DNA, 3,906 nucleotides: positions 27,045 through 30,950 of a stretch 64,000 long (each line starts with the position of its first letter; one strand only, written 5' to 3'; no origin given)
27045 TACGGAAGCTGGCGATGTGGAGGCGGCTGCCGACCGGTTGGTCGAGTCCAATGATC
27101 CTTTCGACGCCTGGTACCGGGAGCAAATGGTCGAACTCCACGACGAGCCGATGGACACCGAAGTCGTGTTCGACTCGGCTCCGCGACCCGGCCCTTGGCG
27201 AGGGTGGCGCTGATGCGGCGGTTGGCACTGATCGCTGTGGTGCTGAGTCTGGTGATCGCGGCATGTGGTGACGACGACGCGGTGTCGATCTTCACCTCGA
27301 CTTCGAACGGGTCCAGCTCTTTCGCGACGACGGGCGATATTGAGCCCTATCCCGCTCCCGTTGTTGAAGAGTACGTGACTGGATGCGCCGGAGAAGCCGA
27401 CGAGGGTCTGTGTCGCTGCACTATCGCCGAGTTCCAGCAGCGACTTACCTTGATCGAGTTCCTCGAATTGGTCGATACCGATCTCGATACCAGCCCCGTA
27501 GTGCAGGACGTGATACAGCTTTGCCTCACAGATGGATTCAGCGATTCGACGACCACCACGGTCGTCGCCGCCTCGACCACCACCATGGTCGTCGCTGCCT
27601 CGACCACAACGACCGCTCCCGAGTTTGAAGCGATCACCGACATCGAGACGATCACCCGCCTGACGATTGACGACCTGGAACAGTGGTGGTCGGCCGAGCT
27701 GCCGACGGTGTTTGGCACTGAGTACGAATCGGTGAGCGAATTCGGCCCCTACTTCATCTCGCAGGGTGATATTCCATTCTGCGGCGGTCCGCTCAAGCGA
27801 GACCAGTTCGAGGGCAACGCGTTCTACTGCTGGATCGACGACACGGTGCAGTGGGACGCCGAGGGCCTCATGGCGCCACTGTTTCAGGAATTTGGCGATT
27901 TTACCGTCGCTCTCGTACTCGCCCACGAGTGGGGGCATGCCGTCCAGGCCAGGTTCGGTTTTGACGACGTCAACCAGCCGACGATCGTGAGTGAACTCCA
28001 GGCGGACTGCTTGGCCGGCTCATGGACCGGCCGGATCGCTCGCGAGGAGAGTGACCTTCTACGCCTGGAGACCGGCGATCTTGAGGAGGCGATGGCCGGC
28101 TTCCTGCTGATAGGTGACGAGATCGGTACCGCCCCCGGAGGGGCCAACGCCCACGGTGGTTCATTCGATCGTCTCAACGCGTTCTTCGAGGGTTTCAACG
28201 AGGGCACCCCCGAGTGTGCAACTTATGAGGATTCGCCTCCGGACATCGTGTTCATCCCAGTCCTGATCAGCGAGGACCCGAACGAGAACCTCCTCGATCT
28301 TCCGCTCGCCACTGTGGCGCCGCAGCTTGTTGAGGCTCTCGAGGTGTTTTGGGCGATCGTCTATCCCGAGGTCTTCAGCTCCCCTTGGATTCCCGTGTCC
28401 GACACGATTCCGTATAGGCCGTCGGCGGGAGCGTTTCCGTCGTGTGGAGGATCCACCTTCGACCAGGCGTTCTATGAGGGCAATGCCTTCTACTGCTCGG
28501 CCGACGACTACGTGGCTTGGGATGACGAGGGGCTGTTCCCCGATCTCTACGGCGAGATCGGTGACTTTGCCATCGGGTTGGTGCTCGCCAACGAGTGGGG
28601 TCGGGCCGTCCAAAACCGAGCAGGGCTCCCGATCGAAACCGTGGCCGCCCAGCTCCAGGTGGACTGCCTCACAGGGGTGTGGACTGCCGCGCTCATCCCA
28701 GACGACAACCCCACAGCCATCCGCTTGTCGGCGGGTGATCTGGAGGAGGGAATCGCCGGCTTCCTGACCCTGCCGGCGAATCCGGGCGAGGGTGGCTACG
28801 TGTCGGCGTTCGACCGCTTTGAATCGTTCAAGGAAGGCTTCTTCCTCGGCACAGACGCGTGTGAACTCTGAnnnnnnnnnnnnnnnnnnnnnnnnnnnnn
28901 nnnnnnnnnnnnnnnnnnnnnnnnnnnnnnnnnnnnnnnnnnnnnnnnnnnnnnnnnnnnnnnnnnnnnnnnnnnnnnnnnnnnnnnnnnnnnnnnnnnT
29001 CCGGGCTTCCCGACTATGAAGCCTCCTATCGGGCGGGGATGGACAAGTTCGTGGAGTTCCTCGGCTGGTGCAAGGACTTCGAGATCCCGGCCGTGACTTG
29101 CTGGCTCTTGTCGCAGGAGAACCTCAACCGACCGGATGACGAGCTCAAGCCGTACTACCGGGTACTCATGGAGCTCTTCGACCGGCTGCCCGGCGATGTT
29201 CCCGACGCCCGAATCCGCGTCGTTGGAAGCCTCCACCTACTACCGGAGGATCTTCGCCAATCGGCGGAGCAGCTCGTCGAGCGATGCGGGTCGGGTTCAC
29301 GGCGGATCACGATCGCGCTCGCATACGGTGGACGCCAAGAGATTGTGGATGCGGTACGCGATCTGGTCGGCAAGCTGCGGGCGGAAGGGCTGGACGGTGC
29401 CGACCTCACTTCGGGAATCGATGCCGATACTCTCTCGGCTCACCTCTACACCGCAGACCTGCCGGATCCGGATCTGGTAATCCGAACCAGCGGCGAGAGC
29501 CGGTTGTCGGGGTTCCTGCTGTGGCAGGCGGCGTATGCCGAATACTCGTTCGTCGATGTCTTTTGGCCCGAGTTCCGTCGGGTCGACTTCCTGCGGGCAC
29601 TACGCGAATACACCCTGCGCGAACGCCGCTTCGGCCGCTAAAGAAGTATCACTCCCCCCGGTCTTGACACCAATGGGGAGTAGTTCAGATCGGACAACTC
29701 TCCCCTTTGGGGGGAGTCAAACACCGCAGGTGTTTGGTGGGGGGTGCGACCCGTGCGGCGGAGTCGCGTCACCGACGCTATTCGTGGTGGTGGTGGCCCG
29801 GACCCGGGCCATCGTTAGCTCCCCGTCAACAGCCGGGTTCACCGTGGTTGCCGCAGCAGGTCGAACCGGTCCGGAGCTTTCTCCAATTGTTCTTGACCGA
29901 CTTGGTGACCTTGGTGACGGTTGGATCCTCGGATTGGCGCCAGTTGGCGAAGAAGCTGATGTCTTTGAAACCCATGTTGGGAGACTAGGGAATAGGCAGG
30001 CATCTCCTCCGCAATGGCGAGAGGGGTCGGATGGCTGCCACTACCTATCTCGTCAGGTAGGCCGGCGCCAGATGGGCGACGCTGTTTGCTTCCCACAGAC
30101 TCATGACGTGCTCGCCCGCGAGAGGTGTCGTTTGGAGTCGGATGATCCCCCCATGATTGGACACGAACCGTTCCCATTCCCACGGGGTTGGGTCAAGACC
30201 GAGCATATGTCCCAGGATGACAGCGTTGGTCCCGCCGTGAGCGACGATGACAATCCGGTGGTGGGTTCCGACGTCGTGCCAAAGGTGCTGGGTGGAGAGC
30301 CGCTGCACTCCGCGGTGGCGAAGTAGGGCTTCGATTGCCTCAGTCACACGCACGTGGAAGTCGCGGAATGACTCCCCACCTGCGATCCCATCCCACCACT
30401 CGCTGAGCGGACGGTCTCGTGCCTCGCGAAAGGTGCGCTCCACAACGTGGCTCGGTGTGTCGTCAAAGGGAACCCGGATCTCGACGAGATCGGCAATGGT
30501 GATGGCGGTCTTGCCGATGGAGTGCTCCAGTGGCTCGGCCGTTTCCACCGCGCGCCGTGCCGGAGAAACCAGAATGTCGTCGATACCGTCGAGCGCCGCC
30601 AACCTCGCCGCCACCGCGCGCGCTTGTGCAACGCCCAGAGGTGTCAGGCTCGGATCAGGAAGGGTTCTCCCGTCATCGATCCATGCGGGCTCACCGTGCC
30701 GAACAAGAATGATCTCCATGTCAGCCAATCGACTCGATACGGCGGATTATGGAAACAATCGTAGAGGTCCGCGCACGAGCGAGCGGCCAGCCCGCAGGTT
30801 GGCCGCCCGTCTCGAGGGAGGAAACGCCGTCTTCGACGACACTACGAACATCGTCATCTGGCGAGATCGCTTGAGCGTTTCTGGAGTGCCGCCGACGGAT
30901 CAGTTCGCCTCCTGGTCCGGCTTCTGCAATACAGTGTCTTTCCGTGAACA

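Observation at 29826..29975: Unannotated 49-aa Cys-rich small ORF on the minus strand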

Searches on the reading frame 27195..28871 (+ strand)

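Call 22: search_protein_families(library=pfam, proteins=[window:27195-28871:+], max_evalue=0.001)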
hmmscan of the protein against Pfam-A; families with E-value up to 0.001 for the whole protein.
window:27195-28871:+ (558 aa): 1 family
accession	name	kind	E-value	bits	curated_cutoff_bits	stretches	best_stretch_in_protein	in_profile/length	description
PF04228.19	Zn_peptidase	-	1.5e-24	87.4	23.2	2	209-343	136-289/290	Putative neutral zinc metallopeptidase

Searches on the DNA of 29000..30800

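Call 5: search_rna_families(source=window, start=29000, end=30800, threshold=evalue, max_evalue=1)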
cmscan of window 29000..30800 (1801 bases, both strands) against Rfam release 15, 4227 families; matches with E-value up to 1: 2.
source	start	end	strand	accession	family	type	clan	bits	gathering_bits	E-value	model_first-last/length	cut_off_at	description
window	29990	30045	+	RF00878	mir-456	Gene; miRNA;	-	20.5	58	0.32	1-73/73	no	mir-456 microRNA precursor family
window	29696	29745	+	RF01762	whalefall-1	Gene; sRNA;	-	16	37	0.75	1-56/56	no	Whalefall-1 RNA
